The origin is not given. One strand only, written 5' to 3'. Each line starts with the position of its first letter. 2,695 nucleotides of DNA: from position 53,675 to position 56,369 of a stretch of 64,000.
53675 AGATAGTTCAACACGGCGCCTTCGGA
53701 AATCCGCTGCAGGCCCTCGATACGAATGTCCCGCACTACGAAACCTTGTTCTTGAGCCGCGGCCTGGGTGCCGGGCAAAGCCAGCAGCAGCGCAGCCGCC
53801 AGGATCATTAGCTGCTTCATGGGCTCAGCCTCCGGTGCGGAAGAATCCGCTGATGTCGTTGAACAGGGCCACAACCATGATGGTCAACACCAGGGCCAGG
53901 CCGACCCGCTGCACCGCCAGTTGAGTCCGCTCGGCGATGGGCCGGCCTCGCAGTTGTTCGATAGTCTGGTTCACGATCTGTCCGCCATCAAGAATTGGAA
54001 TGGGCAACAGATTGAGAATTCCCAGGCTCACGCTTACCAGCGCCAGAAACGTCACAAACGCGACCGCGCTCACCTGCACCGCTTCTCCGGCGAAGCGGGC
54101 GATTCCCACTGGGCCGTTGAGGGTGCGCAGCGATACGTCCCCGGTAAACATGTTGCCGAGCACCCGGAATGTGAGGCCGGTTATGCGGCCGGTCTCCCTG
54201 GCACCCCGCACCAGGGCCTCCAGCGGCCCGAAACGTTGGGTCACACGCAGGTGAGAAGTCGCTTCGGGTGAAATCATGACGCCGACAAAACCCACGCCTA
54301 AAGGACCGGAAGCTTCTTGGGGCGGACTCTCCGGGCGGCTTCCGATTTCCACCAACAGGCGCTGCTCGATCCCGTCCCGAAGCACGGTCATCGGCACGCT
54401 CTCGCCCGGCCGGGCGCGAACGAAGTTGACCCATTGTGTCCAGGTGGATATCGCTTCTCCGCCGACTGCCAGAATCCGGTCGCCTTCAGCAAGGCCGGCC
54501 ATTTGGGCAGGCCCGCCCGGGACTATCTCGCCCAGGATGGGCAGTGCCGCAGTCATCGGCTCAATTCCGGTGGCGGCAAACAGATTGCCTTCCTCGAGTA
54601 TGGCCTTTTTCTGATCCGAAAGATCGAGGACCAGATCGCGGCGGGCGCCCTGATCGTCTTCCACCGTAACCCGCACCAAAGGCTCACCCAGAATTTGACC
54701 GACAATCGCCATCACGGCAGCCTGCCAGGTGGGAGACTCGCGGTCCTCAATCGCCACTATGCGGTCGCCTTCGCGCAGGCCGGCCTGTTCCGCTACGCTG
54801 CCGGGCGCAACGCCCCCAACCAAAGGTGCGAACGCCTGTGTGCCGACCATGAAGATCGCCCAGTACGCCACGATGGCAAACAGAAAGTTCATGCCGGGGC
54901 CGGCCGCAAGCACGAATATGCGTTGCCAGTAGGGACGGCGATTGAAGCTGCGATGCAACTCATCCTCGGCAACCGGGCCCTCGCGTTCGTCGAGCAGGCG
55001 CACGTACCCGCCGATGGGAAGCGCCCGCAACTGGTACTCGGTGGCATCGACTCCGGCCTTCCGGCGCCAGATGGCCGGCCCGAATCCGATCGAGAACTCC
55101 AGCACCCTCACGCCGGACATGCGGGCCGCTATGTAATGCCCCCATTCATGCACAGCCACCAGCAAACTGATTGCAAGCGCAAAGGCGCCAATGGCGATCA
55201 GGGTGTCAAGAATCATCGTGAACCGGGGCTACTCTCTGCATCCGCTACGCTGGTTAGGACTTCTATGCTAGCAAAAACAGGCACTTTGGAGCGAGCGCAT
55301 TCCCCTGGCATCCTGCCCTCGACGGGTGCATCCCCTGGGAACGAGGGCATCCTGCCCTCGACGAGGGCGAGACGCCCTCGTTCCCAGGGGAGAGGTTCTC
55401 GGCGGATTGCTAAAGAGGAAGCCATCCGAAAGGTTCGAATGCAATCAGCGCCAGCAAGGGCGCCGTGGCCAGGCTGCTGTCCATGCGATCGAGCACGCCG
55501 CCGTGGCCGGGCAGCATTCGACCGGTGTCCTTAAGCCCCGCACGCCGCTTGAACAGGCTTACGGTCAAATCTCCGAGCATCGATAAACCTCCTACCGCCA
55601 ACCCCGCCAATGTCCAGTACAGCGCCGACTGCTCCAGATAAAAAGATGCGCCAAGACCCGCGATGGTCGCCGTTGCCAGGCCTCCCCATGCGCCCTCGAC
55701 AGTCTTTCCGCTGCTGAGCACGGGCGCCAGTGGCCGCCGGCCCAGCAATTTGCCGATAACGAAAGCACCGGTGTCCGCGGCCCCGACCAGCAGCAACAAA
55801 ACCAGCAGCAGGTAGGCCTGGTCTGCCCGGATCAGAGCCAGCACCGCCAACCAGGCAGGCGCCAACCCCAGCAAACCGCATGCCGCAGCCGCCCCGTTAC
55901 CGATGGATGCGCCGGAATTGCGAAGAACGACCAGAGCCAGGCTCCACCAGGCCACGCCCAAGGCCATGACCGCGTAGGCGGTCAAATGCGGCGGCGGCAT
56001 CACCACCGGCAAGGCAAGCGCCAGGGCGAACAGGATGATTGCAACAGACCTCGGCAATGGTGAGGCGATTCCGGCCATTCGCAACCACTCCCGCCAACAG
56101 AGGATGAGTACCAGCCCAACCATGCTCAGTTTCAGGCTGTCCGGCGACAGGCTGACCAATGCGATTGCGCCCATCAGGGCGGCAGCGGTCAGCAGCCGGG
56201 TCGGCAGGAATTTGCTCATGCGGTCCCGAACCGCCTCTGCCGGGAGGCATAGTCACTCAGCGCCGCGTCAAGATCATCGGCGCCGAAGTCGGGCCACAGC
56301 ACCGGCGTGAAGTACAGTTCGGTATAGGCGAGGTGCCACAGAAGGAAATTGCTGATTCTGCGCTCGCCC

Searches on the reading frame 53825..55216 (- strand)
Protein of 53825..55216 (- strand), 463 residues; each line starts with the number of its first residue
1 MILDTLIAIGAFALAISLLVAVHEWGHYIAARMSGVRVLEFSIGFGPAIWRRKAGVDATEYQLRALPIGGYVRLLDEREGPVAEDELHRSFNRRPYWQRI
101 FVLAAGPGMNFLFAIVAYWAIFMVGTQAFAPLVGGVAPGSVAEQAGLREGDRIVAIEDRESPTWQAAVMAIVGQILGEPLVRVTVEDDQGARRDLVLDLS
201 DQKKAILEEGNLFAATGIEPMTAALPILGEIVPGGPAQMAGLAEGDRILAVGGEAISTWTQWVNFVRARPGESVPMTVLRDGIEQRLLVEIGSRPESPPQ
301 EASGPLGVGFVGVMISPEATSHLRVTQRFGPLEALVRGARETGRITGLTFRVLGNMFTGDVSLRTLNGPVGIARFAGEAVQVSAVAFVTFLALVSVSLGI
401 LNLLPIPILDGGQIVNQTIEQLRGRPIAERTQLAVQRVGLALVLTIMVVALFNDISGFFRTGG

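Call 9: search_protein_families(library=pfam, proteins=[window:53825-55216:-])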
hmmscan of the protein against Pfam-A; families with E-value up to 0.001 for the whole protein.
window:53825-55216:- (463 aa): 5 families
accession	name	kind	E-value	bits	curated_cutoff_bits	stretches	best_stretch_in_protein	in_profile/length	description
PF02163.28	Peptidase_M50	-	1.6e-68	230.8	27.2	1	11-445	1-220/221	Peptidase family M50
PF17820.7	PDZ_6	-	1e-21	76.8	27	2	230-280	4-54/54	PDZ domain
PF00595.29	PDZ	-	3.7e-13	50.1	23.2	1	229-278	30-80/81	PDZ domain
PF13180.12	PDZ_2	-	1.6e-10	41.5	27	1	230-290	18-79/80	PDZ domain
PF21558.3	Pept_S41_N_bact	-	6.6e-07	29.6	27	0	237-261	15-39/87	Bacteroidetes, Peptidase, S41 family, N-terminal domain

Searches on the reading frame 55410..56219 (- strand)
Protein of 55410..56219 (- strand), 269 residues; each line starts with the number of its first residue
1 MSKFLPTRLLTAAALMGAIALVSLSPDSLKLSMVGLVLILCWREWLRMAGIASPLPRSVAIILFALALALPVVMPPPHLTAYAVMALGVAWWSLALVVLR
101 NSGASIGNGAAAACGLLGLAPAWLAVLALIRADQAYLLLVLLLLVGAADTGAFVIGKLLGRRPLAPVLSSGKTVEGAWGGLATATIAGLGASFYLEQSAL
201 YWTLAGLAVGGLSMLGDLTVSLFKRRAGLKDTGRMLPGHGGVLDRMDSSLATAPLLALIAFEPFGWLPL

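Call 9: search_protein_families(library=pfam, proteins=[window:55410-56219:-])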
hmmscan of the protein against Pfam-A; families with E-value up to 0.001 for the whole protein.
window:55410-56219:- (269 aa): 1 family
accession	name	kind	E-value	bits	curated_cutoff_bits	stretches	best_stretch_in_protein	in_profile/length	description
PF01148.25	CTP_transf_1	-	1.9e-47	162.8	24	1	7-259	2-260/264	Cytidylyltransferase family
